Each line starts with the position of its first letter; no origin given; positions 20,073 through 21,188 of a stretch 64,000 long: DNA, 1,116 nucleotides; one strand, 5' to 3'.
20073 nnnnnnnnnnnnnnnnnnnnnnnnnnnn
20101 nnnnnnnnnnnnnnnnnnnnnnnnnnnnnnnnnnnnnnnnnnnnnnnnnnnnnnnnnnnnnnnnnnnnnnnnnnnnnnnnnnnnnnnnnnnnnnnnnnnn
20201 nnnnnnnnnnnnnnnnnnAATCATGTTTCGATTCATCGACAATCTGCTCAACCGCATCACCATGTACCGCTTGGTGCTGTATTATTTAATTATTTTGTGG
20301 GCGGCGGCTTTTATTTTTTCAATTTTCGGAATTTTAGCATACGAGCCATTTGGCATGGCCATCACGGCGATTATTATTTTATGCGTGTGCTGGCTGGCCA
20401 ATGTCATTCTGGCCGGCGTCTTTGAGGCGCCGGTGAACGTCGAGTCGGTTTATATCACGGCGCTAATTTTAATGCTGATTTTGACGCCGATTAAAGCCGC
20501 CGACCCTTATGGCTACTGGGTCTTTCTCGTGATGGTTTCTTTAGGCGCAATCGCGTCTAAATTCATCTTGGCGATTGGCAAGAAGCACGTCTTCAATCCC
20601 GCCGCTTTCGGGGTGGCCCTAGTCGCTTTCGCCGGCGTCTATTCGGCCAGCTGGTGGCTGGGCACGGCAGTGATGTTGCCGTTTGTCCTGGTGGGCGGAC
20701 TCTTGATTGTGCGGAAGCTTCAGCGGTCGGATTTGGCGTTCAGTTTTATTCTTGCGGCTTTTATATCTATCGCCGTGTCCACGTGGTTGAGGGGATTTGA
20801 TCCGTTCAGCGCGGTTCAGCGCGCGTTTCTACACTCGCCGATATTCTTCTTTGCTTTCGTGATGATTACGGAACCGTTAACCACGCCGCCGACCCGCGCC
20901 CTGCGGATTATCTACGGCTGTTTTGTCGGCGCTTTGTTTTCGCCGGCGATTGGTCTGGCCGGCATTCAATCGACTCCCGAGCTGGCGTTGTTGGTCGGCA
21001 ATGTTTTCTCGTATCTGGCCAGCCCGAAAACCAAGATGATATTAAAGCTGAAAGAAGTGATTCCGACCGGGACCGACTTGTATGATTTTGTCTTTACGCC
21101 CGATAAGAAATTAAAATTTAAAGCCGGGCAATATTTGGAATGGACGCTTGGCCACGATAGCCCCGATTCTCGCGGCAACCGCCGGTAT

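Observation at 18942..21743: Flavin-transfer electron module (exported FMN_bind protein with DxxSGAT site, ApbE flavin transferase, membrane-embedded FNR-like reductase), sandwiched between two paralogous MacAB-type efflux operons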

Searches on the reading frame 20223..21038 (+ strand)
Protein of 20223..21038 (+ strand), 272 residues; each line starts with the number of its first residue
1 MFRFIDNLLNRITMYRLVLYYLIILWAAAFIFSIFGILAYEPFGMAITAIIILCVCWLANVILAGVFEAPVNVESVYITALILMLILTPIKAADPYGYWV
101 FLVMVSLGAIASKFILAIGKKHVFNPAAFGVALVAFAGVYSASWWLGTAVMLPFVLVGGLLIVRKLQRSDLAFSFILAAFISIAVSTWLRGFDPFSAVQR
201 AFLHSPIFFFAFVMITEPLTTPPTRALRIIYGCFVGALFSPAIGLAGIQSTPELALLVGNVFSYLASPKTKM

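Call 24: search_solved_structures(query=A2, max_evalue=1, show_alignments=3)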
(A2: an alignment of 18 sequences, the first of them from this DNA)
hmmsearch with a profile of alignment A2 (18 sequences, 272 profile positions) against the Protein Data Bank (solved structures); distinct sequences matched with E-value up to 1: 1.
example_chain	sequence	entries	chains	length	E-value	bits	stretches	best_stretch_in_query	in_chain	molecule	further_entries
8ahx_D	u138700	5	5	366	7.8e-05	25.4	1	154-263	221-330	Ion-translocating oxidoreductase complex subunit D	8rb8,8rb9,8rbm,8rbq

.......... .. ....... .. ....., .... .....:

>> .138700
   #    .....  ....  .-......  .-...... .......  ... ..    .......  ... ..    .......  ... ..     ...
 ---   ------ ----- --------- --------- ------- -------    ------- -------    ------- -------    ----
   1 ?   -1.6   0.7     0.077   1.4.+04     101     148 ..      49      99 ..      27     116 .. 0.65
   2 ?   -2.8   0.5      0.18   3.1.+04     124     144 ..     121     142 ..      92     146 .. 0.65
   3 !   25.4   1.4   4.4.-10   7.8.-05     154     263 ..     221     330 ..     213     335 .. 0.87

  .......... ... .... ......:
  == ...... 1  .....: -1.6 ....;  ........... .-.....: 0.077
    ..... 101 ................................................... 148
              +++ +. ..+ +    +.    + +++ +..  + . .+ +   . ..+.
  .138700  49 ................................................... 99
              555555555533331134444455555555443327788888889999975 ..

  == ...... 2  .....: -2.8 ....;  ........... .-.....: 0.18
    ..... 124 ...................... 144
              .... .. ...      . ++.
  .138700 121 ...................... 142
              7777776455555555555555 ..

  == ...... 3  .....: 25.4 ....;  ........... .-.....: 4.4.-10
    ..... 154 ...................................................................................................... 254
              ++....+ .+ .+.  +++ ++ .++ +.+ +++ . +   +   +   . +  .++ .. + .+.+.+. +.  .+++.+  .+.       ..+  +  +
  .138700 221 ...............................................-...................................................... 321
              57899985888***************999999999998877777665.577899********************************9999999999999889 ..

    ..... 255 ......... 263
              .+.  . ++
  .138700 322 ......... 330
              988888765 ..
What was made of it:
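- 20223..21035 (+): RnfD/NqrB-like membrane domain of the fusion protein (aa 1-271): 10 TM helices, N-in/C-in; FNPA (aa 124), truncated outer loop YSASWW (aa 140-145) in place of the FMN-Thr loop, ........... (aa 214-224, equivalent to RnfD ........). Profile A2 hits only RnfD 8ahx_D, E=7.8e-5 (call 24).
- About 70 residues of the outer loop are deleted (call 24).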

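Call 28: predict_structure(alignment_id=A2)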
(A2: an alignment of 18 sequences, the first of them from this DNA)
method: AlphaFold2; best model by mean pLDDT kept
length: 272 residues; sequences in the alignment: 18
mean_pLDDT: 81.5   pTM: 0.79
mean pLDDT of the five models: 81.5, 81.2, 80.6, 79.5, 78.8
residues with pLDDT >= 90: 61; 70-90: 167; 50-70: 41; < 50: 3
segments of 3 or more residues with pLDDT < 50: 270-272
pLDDT, mean of each block of 10 residues (from residue 1): 81 86 91 86 87 92 86 85 81 76 88 68 71 69 75 90 88 92 91 91 87 75 81 87 62 75 66 38
secondary structure, 60 per line:
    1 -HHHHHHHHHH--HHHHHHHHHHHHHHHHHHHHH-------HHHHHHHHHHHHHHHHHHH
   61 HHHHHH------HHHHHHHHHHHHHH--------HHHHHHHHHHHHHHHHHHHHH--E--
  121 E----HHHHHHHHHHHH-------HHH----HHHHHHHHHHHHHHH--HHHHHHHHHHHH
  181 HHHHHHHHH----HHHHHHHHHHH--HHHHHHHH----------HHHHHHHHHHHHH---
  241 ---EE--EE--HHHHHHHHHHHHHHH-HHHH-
elements in order: H2-11 H14-34 H42-66 H73-86 H95-115 H126-137 H152-166 H169-189 H194-204 H207-214 H225-237 H252-266 H268-271
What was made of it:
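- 20223..21035 (+): AF2 pLDDT 81.5 (call 28).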

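Call 31: fold_search(model_id=the predicted structure, library=pdb)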
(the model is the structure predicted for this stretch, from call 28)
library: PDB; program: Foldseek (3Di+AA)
matches with E <= 10: 235; with E <= 0.001: 15
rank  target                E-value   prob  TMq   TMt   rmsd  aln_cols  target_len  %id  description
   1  9eri_D                6.7e-07  1.00  0.64  0.56   6.7       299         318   20  Cryo-EM structure of sodium pumping Rnf complex from Acetobacterium woodii bound to NADH (released 2025-03-05)
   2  7xk3_B                1.4e-05  1.00  0.54  0.40   6.6       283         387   18  Cryo-EM structure of Na+-pumping NADH-ubiquinone oxidoreductase from Vibrio cholerae, state 1 (released 2022-07-20)
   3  9uuu_B                1.7e-05  1.00  0.58  0.43   6.0       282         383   16  Cryo-EM structure of Na+-translocating NADH-ubiquinone oxidoreductase from Vibrio cholerae reduced by NADH (released 2025-06-25)
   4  9ud3_B                1.7e-05  1.00  0.56  0.42   5.6       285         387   16  Cryo-EM structure of Na+-translocating NADH-ubiquinone oxidoreductase NqrB-T236Y mutant from Vibrio cholerae (released 2025-06-25)
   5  8ahx_D                1.7e-05  1.00  0.67  0.53   6.7       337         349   16  Cryo-EM structure of the nitrogen-fixation associated NADH:ferredoxin oxidoreductase RNF from Azotobacter vinelandii (released 2023-11-01)
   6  7xk6_B                2.1e-05  1.00  0.58  0.40   6.0       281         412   17  Cryo-EM structure of Na+-pumping NADH-ubiquinone oxidoreductase from Vibrio cholerae, with aurachin D-42 (released 2022-07-20)
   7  9lrr_B                2.7e-05  1.00  0.59  0.41   5.6       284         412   16  Cryo-EM structure of Na+-translocating NADH-ubiquinone oxidoreductase NqrB-G141A mutant from Vibrio cholerae with boun (released 2025-04-23)
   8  8rbq_D                4.8e-05  1.00  0.68  0.62   5.2       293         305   19  Cryo-EM structure of the NADH:ferredoxin oxidoreductase RNF from Azotobacter vinelandii, dithionite reduced (released 2024-06-26)
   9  8a1x_B                4.8e-05  1.00  0.60  0.43   5.1       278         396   16  Sodium pumping NADH-quinone oxidoreductase with inhibitor DQA (released 2023-06-14)
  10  8ad0_B                4.8e-05  1.00  0.59  0.43   6.3       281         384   16  X-ray structure of Na+-NQR from Vibrio cholerae in different conformation at 3.1 A (released 2023-07-12)
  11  8evu_B                7.5e-05  1.00  0.59  0.41   5.5       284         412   16  Cryo EM structure of Vibrio cholerae NQR (released 2022-11-16)
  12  8a1t_B                8.2e-05  1.00  0.59  0.42   6.3       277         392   16  Sodium pumping NADH-quinone oxidoreductase (released 2023-06-14)
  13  8acw_B                1.3e-04  1.00  0.57  0.43   5.6       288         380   17  X-ray structure of Na+-NQR from Vibrio cholerae at 3.4 A resolution (released 2023-07-12)
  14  8a1v_B                3.9e-04  1.00  0.55  0.40   6.8       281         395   15  Sodium pumping NADH-quinone oxidoreductase with substrate Q2 (released 2023-06-14)
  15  7zc6_D                4.1e-04  1.00  0.69  0.63   5.1       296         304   18  Na+ - translocating ferredoxin: NAD+ reductase (Rnf) of C. tetanomorphum (released 2022-09-28)
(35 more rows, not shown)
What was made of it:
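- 20223..21035 (+): Foldseek top 15 all RnfD/NqrB, E 6.7e-7 to 4e-4, TMq 0.54-0.69 (call 31).
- Closest known: Rnf complex. Same: RnfD/NqrB fold (call 31).
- Tried and rejected: I re-modelled aa 1-272 alone (call 28) and searched again (call 31).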

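Call 58: search_protein_representatives(alignment_id=A2)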
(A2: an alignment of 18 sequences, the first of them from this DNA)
Query: 18 sequences, 272 profile positions. Proteins with E-value up to 0.001 (for the whole library): 2715; up to 1e-10: 1450; up to 1e-30: 602. The best 150 are listed.
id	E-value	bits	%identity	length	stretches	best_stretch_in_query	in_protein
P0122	1.8e-119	414.6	-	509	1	1-272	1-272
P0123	2.4e-114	397.8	-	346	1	1-272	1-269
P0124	5.7e-103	360.5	-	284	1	1-270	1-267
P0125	1.1e-99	349.7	-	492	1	1-272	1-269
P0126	1.6e-99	349.1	-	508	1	2-272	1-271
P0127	7.9e-96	337.0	-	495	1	1-270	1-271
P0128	1.9e-95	335.8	-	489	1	2-272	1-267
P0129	5.0e-95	334.4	-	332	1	1-272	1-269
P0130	1.1e-94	333.3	-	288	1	2-271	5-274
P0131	1.3e-94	333.1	-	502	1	1-271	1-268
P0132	6.4e-94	330.8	-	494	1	14-272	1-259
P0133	1.8e-93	329.3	-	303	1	1-271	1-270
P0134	2.3e-93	329.0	-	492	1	14-272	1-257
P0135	7.5e-93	327.3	-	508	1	2-272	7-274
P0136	3.6e-90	318.5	-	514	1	1-270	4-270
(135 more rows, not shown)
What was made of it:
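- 602 clusters at 50% identity (call 58).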
